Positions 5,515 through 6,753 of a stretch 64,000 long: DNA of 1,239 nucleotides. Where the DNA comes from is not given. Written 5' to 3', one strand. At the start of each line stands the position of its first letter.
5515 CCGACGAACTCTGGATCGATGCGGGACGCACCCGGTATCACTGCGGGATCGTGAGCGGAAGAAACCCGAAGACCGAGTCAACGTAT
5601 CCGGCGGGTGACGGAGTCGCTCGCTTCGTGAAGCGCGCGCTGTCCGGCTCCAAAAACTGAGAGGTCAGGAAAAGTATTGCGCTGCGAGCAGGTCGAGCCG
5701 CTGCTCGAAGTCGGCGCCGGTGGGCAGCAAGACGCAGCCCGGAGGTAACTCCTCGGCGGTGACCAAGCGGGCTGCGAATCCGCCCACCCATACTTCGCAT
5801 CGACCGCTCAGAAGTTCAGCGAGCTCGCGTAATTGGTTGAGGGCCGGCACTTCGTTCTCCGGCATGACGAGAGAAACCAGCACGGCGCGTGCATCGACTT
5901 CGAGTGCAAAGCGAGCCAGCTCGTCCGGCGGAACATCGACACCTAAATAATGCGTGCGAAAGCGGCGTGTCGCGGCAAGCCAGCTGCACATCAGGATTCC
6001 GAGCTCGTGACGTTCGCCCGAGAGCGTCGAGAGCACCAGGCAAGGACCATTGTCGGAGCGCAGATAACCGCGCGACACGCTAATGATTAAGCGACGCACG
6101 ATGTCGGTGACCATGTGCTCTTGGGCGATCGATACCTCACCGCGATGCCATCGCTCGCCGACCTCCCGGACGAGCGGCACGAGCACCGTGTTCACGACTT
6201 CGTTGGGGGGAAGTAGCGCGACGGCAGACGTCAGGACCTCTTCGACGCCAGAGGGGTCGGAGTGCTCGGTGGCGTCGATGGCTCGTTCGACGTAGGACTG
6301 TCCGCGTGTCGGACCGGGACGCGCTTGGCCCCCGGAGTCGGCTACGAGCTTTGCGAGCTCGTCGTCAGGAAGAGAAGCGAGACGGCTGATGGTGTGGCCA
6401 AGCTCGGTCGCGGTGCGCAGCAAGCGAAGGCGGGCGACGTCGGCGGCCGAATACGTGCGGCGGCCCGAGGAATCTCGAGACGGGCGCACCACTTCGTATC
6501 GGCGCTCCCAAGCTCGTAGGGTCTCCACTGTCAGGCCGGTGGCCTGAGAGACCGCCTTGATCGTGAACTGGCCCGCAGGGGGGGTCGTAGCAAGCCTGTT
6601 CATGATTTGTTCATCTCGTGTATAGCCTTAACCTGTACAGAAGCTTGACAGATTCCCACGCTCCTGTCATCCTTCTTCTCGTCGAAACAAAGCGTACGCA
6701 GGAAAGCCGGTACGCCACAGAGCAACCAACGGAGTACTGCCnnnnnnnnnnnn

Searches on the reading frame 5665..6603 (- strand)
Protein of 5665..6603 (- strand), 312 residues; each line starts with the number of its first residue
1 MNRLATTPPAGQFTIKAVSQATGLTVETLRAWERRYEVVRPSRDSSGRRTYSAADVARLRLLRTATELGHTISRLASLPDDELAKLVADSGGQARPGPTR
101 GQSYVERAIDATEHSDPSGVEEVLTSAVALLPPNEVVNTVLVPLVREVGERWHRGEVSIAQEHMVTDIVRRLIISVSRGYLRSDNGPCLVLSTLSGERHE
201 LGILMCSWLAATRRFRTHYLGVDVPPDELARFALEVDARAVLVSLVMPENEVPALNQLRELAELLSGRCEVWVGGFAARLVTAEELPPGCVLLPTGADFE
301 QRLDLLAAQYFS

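Call 69: search_protein_families(library=pfam, proteins=[window:5665-6603:-])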
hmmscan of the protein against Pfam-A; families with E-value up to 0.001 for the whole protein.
window:5665-6603:- (312 aa): 4 families
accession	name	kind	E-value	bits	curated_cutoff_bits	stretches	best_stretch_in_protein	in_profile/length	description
PF13411.12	MerR_1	-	9.2e-17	61.4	21.6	1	13-75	1-62/69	MerR HTH family regulatory protein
PF02607.22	B12-binding_2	-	1.9e-13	50.8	23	1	106-172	3-69/74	B12 binding domain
PF00376.29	MerR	-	1.1e-09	38.3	28.2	1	14-51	1-38/38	MerR family regulatory protein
PF02310.24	B12-binding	-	2.5e-08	34.2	32.1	1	189-290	3-105/121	B12 binding domain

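Call 76: find_homologous_proteins(query=window:5668-6603:-, max_evalue=1e-20)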
Query window:5668-6603:- (312 aa): 1504 proteins with E <= 1e-20 among 8000 candidates; the best 120 are listed.
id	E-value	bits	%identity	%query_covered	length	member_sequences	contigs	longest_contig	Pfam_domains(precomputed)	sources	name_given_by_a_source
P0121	1.0e-191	654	96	100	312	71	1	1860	PF00376.30,PF13411.13,PF02607.23,PF02310.25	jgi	jgi:DNA-binding transcriptional MerR regulator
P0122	1.5e-191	653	96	100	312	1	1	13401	PF00376.30,PF13411.13,PF02607.23,PF02310.25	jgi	-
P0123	3.9e-191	652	96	100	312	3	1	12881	PF00376.30,PF13411.13,PF02607.23,PF02310.25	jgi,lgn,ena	jgi:DNA-binding transcriptional MerR regulator/methylmalonyl-CoA mutase cobalamin-binding subunit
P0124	3.6e-179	613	90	100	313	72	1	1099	PF00376.30,PF13411.13,PF02607.23,PF02310.25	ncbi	-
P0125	7.4e-179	611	90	100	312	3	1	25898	PF00376.30,PF13411.13,PF02607.23,PF02310.25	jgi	-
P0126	1.9e-178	610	88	100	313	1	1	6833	PF00376.30,PF13411.13,PF02607.23,PF02310.25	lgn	-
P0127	7.0e-178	608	89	100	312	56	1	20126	PF00376.30,PF13411.13,PF02607.23,PF01527.27,PF02310.25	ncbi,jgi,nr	ncbi:MAG: MerR family transcriptional regulator [Gammaproteobacteria bacterium]|nr:MerR family trans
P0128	1.1e-175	601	88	100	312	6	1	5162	PF00376.30,PF13411.13,PF02607.23,PF02310.25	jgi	jgi:DNA-binding transcriptional MerR regulator/methylmalonyl-CoA mutase cobalamin-binding subunit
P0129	1.3e-175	601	88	100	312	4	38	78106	PF00376.30,PF13411.13,PF02607.23,PF02310.25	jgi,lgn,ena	jgi:DNA-binding transcriptional MerR regulator/methylmalonyl-CoA mutase cobalamin-binding subunit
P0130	1.5e-175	601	88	100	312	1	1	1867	PF00376.30,PF13411.13,PF02607.23,PF02310.25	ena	-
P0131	6.1e-175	599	88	100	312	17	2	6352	PF00376.30,PF13411.13,PF02607.23,PF02310.25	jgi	-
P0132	1.4e-172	591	86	100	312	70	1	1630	PF00376.30,PF13411.13,PF02607.23,PF02310.25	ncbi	-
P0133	5.7e-171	586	86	100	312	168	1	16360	PF00376.30,PF13411.13,PF02607.23,PF02310.25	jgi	-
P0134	5.1e-170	582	85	99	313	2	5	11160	PF00376.30,PF13411.13,PF02607.23,PF02310.25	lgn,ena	-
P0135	2.2e-169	580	86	99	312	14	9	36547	PF00376.30,PF13411.13,PF02607.23,PF02310.25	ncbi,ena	-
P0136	2.9e-169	580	85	99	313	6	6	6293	PF00376.30,PF13411.13,PF02607.23,PF02310.25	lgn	-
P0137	9.8e-169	578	85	100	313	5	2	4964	PF00376.30,PF13411.13,PF02607.23,PF02310.25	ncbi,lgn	-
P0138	1.1e-168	578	84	100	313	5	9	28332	PF00376.30,PF13411.13,PF02607.23,PF02310.25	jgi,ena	jgi:DNA-binding transcriptional MerR regulator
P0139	7.0e-168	575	86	100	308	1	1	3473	PF00376.30,PF13411.13,PF02607.23,PF01527.27,PF02310.25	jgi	-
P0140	4.5e-167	573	84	100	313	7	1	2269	PF00376.30,PF13411.13,PF02607.23,PF02310.25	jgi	jgi:DNA-binding transcriptional MerR regulator/methylmalonyl-CoA mutase cobalamin-binding subunit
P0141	6.9e-167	572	84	100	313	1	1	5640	PF00376.30,PF13411.13,PF02607.23,PF02310.25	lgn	-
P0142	1.4e-166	571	85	99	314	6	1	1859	PF00376.30,PF13411.13,PF02607.23,PF01527.27,PF02310.25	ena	-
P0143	1.6e-166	571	84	100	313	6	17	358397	PF00376.30,PF13411.13,PF02607.23,PF02310.25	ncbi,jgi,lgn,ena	jgi:MerR family transcriptional regulator, light-induced transcriptional regulator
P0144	5.2e-166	569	83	99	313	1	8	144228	PF00376.30,PF13411.13,PF02607.23,PF02310.25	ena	-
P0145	9.4e-166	568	83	100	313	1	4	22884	PF00376.30,PF13411.13,PF02607.23,PF02310.25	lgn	-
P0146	1.7e-165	568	83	100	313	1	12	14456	PF00376.30,PF13411.13,PF02607.23,PF02310.25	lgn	-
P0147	2.1e-165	567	83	100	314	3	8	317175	PF00376.30,PF13411.13,PF02607.23,PF02310.25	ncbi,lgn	ncbi:MAG: MerR family transcriptional regulator [Steroidobacteraceae bacterium]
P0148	2.8e-165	567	83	100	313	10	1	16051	PF00376.30,PF13411.13,PF02607.23,PF02310.25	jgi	-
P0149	3.6e-165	567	83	99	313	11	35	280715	PF00376.30,PF13411.13,PF02607.23,PF02310.25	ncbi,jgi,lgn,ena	ncbi:MAG: MerR family transcriptional regulator [Steroidobacteraceae bacterium]|jgi:DNA-binding tran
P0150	5.8e-165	566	83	100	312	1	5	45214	PF00376.30,PF13411.13,PF02607.23,PF02310.25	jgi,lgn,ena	-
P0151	4.4e-164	563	89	93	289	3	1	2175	PF13411.13,PF02607.23,PF02310.25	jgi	jgi:methanogenic corrinoid protein MtbC1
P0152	8.6e-164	562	83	100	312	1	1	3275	PF00376.30,PF13411.13,PF02607.23,PF02310.25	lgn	-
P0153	9.9e-163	559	87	100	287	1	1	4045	PF00376.30,PF13411.13,PF02607.23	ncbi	ncbi:MAG: hypothetical protein RL597_762 [Pseudomonadota bacterium]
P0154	2.7e-162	557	81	100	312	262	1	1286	PF00376.30,PF13411.13,PF02607.23,PF02310.25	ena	-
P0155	1.8e-161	554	82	96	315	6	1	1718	PF00376.30,PF13411.13,PF02607.23,PF02310.25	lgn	-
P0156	1.9e-161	554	84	97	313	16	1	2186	PF00376.30,PF13411.13,PF02607.23,PF02310.25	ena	-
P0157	3.1e-161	554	79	100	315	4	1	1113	PF00376.30,PF13411.13,PF02607.23,PF02310.25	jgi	jgi:DNA-binding transcriptional MerR regulator/methylmalonyl-CoA mutase cobalamin-binding subunit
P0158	3.4e-161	554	80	98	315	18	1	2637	PF00376.30,PF13411.13,PF02607.23,PF02310.25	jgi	jgi:MerR family transcriptional regulator, light-induced transcriptional regulator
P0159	5.2e-161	553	79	98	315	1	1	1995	PF00376.30,PF13411.13,PF02607.23,PF02310.25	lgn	-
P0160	9.4e-161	552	79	98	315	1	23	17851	PF00376.30,PF13411.13,PF02607.23,PF02310.25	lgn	-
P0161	1.8e-160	551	79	98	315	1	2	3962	PF00376.30,PF13411.13,PF02607.23,PF02310.25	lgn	-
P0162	2.6e-159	547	78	100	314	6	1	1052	PF00376.30,PF13411.13,PF02607.23,PF02310.25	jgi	jgi:DNA-binding transcriptional MerR regulator/methylmalonyl-CoA mutase cobalamin-binding subunit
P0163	2.7e-159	547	81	99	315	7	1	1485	PF00376.30,PF13411.13,PF02607.23,PF02310.25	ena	-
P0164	3.2e-159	547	79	99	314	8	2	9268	PF00376.30,PF13411.13,PF02607.23,PF02310.25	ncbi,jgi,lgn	jgi:DNA-binding transcriptional MerR regulator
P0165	1.4e-158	545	79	98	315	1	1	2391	PF00376.30,PF13411.13,PF02607.23,PF02310.25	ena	-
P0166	5.2e-158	543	80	96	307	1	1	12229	PF00376.30,PF13411.13,PF02607.23,PF02310.25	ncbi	-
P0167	6.3e-158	543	80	98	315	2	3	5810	PF00376.30,PF13411.13,PF02607.23,PF02310.25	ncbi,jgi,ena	jgi:DNA-binding transcriptional MerR regulator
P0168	8.3e-158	542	80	97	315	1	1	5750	PF00376.30,PF13411.13,PF02607.23,PF02310.25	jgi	-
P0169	3.2e-157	540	79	99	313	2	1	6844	PF00376.30,PF13411.13,PF02607.23,PF02310.25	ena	-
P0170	1.5e-156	538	77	98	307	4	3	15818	PF00376.30,PF13411.13,PF02607.23,PF02310.25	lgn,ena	-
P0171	2.3e-156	538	80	96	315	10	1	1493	PF00376.30,PF13411.13,PF02607.23,PF02310.25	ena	-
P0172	3.9e-156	537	76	99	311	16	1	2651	PF00376.30,PF13411.13,PF02607.23,PF02310.25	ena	-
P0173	4.5e-156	537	79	100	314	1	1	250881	PF00376.30,PF13411.13,PF02607.23,PF02310.25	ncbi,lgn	-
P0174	1.1e-155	535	79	97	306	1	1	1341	PF00376.30,PF13411.13,PF02607.23,PF02310.25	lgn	-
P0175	1.5e-155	535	79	100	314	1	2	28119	PF00376.30,PF13411.13,PF02607.23,PF02310.25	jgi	jgi:DNA-binding transcriptional MerR regulator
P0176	2.1e-155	534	77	99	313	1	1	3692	PF00376.30,PF13411.13,PF02607.23,PF02310.25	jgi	jgi:MerR family transcriptional regulator, light-induced transcriptional regulator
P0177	3.7e-155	534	78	100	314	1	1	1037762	PF00376.30,PF13411.13,PF02607.23,PF02310.25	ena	-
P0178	5.5e-155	533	79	100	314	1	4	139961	PF00376.30,PF13411.13,PF02607.23,PF02310.25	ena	-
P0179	7.1e-155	533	76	99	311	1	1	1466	PF00376.30,PF13411.13,PF02607.23,PF02310.25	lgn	-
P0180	1.3e-154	532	79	99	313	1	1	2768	PF00376.30,PF13411.13,PF02607.23,PF02310.25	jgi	jgi:DNA-binding transcriptional MerR regulator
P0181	1.4e-154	532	78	100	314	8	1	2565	PF00376.30,PF13411.13,PF02607.23,PF02310.25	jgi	jgi:DNA-binding transcriptional MerR regulator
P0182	7.2e-153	526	75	99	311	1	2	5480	PF00376.30,PF13411.13,PF02607.23,PF02310.25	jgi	jgi:MerR family transcriptional regulator, light-induced transcriptional regulator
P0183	9.8e-153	526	77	98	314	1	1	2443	PF00376.30,PF13411.13,PF02607.23,PF02310.25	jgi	jgi:DNA-binding transcriptional MerR regulator/methylmalonyl-CoA mutase cobalamin-binding subunit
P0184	1.1e-152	526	77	99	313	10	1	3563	PF00376.30,PF13411.13,PF02607.23,PF02310.25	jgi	jgi:DNA-binding transcriptional MerR regulator/methylmalonyl-CoA mutase cobalamin-binding subunit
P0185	1.4e-152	525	76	97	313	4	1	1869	PF00376.30,PF13411.13,PF02607.23,PF02310.25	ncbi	-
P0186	2.0e-152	525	79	95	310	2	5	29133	PF00376.30,PF13411.13,PF02607.23,PF02310.25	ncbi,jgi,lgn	jgi:DNA-binding transcriptional MerR regulator/methylmalonyl-CoA mutase cobalamin-binding subunit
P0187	3.0e-152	524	75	99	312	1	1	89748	PF00376.30,PF13411.13,PF02607.23,PF02310.25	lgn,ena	-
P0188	6.8e-152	523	77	96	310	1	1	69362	PF00376.30,PF13411.13,PF02607.23,PF02310.25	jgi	jgi:DNA-binding transcriptional MerR regulator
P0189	2.0e-151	521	77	96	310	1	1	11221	PF00376.30,PF13411.13,PF02607.23,PF02310.25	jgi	jgi:DNA-binding transcriptional MerR regulator/methylmalonyl-CoA mutase cobalamin-binding subunit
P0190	4.7e-151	520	77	96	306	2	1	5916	PF00376.30,PF13411.13,PF02607.23,PF02310.25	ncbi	-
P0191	7.3e-151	520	75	99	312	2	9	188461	PF00376.30,PF13411.13,PF02607.23,PF02310.25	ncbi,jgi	jgi:DNA-binding transcriptional MerR regulator/methylmalonyl-CoA mutase cobalamin-binding subunit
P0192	9.2e-151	519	75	99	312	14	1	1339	PF00376.30,PF13411.13,PF02607.23,PF02310.25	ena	-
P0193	9.9e-151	519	77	96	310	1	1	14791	PF00376.30,PF13411.13,PF02607.23,PF02310.25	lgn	-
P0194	1.3e-150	519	77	96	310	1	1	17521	PF00376.30,PF13411.13,PF02607.23,PF02310.25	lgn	-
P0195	1.5e-150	519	74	99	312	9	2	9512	PF00376.30,PF13411.13,PF02607.23,PF02310.25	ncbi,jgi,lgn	jgi:DNA-binding transcriptional MerR regulator/methylmalonyl-CoA mutase cobalamin-binding subunit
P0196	1.7e-150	518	74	99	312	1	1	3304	PF00376.30,PF13411.13,PF02607.23,PF02310.25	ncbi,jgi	jgi:DNA-binding transcriptional MerR regulator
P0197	2.3e-150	518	76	95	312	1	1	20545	PF00376.30,PF13411.13,PF02607.23,PF02310.25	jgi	jgi:DNA-binding transcriptional MerR regulator/methylmalonyl-CoA mutase cobalamin-binding subunit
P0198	2.9e-150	518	75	99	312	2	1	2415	PF00376.30,PF13411.13,PF02607.23,PF02310.25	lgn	-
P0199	6.4e-150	516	75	100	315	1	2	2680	PF00376.30,PF13411.13,PF02607.23,PF02310.25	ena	-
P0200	6.9e-150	516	77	96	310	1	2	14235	PF00376.30,PF13411.13,PF02607.23,PF02310.25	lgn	-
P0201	3.3e-148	511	78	95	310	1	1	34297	PF00376.30,PF13411.13,PF02607.23,PF02310.25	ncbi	-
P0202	1.4e-147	509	76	99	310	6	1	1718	PF00376.30,PF13411.13,PF02607.23,PF02310.25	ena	-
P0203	2.5e-147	508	77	97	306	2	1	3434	PF00376.30,PF13411.13,PF02607.23,PF02310.25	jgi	jgi:MerR family transcriptional regulator, light-induced transcriptional regulator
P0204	4.8e-147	507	76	99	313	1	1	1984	PF00376.30,PF13411.13,PF02607.23,PF02310.25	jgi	jgi:MerR family transcriptional regulator, light-induced transcriptional regulator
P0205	2.8e-145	501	74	97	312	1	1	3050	PF00376.30,PF13411.13,PF02607.23,PF02310.25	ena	-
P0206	7.7e-145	500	75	95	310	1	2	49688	PF00376.30,PF13411.13,PF02607.23,PF02310.25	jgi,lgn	jgi:DNA-binding transcriptional MerR regulator/methylmalonyl-CoA mutase cobalamin-binding subunit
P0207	8.1e-144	496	74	95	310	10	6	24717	PF00376.30,PF13411.13,PF02607.23,PF02310.25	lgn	-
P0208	1.2e-142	493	76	96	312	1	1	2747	PF00376.30,PF13411.13,PF02607.23,PF02310.25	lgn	-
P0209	1.4e-142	492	76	96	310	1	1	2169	PF00376.30,PF13411.13,PF02607.23,PF02310.25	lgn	-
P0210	2.6e-142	492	76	96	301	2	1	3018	PF00376.30,PF13411.13,PF02607.23,PF02310.25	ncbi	-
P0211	2.8e-142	491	76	95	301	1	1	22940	PF00376.30,PF13411.13,PF02607.23,PF02310.25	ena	-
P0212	8.4e-141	487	72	99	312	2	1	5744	PF00376.30,PF13411.13,PF02607.23,PF02310.25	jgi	jgi:DNA-binding transcriptional MerR regulator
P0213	3.6e-139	481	75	95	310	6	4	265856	PF00376.30,PF13411.13,PF02607.23,PF02310.25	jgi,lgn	jgi:DNA-binding transcriptional MerR regulator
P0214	3.8e-139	481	74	95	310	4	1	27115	PF00376.30,PF13411.13,PF02607.23,PF02310.25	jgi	jgi:DNA-binding transcriptional MerR regulator/methylmalonyl-CoA mutase cobalamin-binding subunit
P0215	1.6e-138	479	74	95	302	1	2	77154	PF00376.30,PF13411.13,PF02607.23,PF02310.25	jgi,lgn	jgi:DNA-binding transcriptional MerR regulator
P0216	2.1e-138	479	74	95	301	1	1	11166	PF00376.30,PF13411.13,PF02607.23,PF02310.25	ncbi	-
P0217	2.2e-138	479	76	96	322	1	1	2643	PF00376.30,PF13411.13,PF02607.23,PF02310.25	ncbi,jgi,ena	jgi:DNA-binding transcriptional MerR regulator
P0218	2.5e-138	478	74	95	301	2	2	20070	PF00376.30,PF13411.13,PF02607.23,PF02310.25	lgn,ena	-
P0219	4.1e-138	478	73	98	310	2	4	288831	PF00376.30,PF13411.13,PF02607.23,PF02310.25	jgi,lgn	jgi:DNA-binding transcriptional MerR regulator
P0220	1.1e-136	473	73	99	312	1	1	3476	PF00376.30,PF13411.13,PF02607.23,PF02310.25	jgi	jgi:MerR family transcriptional regulator, light-induced transcriptional regulator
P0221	1.8e-136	472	73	95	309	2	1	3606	PF00376.30,PF13411.13,PF02607.23,PF02310.25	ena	-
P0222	1.4e-133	463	70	95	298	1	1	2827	PF00376.30,PF13411.13,PF02607.23,PF02310.25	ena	-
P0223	1.7e-133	463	72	95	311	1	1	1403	PF00376.30,PF13411.13,PF02607.23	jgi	jgi:DNA-binding transcriptional MerR regulator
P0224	3.9e-133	461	72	95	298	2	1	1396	PF00376.30,PF13411.13,PF02607.23,PF02310.25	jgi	jgi:DNA-binding transcriptional MerR regulator/methylmalonyl-CoA mutase cobalamin-binding subunit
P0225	4.0e-133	461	72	96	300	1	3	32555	PF00376.30,PF13411.13,PF02607.23,PF02310.25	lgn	-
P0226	7.9e-133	460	71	96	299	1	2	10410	PF00376.30,PF13411.13,PF02607.23,PF02310.25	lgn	-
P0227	3.6e-132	458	72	96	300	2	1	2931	PF00376.30,PF13411.13,PF02607.23,PF13518.13,PF02310.25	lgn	-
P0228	1.6e-131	456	83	81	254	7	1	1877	PF02607.23,PF02310.25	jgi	jgi:methanogenic corrinoid protein MtbC1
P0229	1.7e-131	456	70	96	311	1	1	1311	PF00376.30,PF13411.13,PF02607.23,PF02310.25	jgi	jgi:DNA-binding transcriptional MerR regulator/methylmalonyl-CoA mutase cobalamin-binding subunit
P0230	5.1e-131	454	68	99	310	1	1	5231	PF00376.30,PF13411.13,PF02607.23,PF02310.25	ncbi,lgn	-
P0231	1.7e-130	453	71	95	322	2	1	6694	PF00376.30,PF13411.13,PF02607.23,PF02310.25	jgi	jgi:DNA-binding transcriptional MerR regulator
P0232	3.5e-129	448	72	94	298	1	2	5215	PF00376.30,PF13411.13,PF02607.23,PF02310.25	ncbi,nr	ncbi:MAG: MerR family transcriptional regulator [Steroidobacteraceae bacterium]|nr:MerR family trans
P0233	1.3e-128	447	68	96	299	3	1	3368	PF00376.30,PF13411.13,PF02607.23,PF02310.25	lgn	-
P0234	1.0e-127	444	68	95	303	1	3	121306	PF00376.30,PF13411.13,PF02607.23,PF02310.25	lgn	-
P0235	6.4e-126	438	71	95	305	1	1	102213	PF00376.30,PF13411.13,PF02607.23,PF02310.25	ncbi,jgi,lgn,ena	jgi:DNA-binding transcriptional MerR regulator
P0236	5.6e-125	435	66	97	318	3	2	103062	PF00376.30,PF13411.13,PF02607.23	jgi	jgi:DNA-binding transcriptional MerR regulator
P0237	3.1e-124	432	68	95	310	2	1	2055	PF00376.30,PF13411.13,PF02607.23,PF02310.25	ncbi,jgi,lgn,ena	jgi:DNA-binding transcriptional MerR regulator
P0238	7.6e-124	431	68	95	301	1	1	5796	PF00376.30,PF13411.13,PF02607.23,PF02310.25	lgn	-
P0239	4.0e-122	425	66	96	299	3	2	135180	PF00376.30,PF13411.13,PF02607.23,PF02310.25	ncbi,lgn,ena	-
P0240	8.9e-121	421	67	95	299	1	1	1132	PF00376.30,PF13411.13,PF02607.23,PF02310.25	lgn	-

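Call 77: find_encoding_contigs(protein=P0147, flank=3000, max_places=1)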
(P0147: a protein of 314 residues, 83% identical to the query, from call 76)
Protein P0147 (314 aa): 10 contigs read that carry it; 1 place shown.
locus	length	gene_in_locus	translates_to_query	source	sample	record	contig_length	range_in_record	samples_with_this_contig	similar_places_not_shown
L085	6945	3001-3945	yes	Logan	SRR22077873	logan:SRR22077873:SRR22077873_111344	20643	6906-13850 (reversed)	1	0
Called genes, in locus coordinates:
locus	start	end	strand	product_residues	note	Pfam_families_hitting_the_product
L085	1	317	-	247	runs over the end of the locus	PF17645:Amdase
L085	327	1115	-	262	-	PF00106:adh_short, PF08659:KR, PF23441:SDR (weak), PF13561:adh_short_C2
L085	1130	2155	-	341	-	PF01717:Meth_synt_2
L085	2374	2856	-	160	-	PF02469:Fasciclin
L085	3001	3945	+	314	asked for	PF00376:MerR, PF13411:MerR_1, PF02607:B12-binding_2, PF02310:B12-binding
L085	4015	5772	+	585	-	PF08811:DUF1800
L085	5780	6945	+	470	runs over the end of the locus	PF07394:DUF1501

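Call 78: find_encoding_contigs(protein=P0177, flank=3000, max_places=1)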
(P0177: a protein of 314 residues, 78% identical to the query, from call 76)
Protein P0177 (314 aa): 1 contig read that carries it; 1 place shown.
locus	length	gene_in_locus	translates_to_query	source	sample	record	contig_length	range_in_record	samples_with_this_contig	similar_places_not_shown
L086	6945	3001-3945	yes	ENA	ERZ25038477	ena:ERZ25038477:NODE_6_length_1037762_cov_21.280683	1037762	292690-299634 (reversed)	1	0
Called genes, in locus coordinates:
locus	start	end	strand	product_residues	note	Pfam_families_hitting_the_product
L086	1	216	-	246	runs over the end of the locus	PF17645:Amdase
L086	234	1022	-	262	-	PF00106:adh_short, PF08659:KR, PF01370:Epimerase (weak), PF13561:adh_short_C2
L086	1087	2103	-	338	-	PF01717:Meth_synt_2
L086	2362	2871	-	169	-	PF02469:Fasciclin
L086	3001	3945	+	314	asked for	PF00376:MerR, PF13411:MerR_1, PF02607:B12-binding_2, PF02310:B12-binding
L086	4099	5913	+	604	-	PF08811:DUF1800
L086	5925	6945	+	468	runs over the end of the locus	PF07394:DUF1501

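Call 79: find_encoding_contigs(protein=P0219, flank=3000, max_places=1)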
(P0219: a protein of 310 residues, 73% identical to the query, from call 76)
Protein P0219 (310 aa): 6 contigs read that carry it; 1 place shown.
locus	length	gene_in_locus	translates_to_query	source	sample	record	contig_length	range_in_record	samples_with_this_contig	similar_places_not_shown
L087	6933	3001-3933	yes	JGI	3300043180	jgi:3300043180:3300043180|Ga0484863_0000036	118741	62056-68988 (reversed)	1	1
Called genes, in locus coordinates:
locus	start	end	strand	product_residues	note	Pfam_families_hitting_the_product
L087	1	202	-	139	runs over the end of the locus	-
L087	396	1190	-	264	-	PF00106:adh_short, PF08659:KR, PF23441:SDR (weak), PF13561:adh_short_C2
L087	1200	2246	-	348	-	PF01717:Meth_synt_2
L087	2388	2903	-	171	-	PF02469:Fasciclin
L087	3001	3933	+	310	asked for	PF00376:MerR, PF13411:MerR_1, PF02607:B12-binding_2, PF02310:B12-binding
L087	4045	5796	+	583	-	PF08811:DUF1800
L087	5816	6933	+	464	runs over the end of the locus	PF07394:DUF1501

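Call 80: find_encoding_contigs(protein=P0239, flank=3000, max_places=1)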
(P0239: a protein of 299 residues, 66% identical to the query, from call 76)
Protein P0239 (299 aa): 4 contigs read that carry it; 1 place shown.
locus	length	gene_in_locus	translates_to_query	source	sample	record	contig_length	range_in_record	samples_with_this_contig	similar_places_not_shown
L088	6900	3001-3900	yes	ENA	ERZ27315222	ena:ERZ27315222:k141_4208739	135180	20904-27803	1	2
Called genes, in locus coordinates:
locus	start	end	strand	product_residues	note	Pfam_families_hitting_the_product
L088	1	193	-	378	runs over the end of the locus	PF12704:MacB_PCD, PF02687:FtsX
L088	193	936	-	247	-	PF17645:Amdase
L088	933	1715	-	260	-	PF00106:adh_short, PF08659:KR, PF23441:SDR (weak), PF13561:adh_short_C2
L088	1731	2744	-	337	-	PF01717:Meth_synt_2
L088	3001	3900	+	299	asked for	PF00376:MerR, PF13411:MerR_1, PF02607:B12-binding_2, PF02310:B12-binding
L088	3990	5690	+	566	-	PF08811:DUF1800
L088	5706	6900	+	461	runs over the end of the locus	PF07394:DUF1501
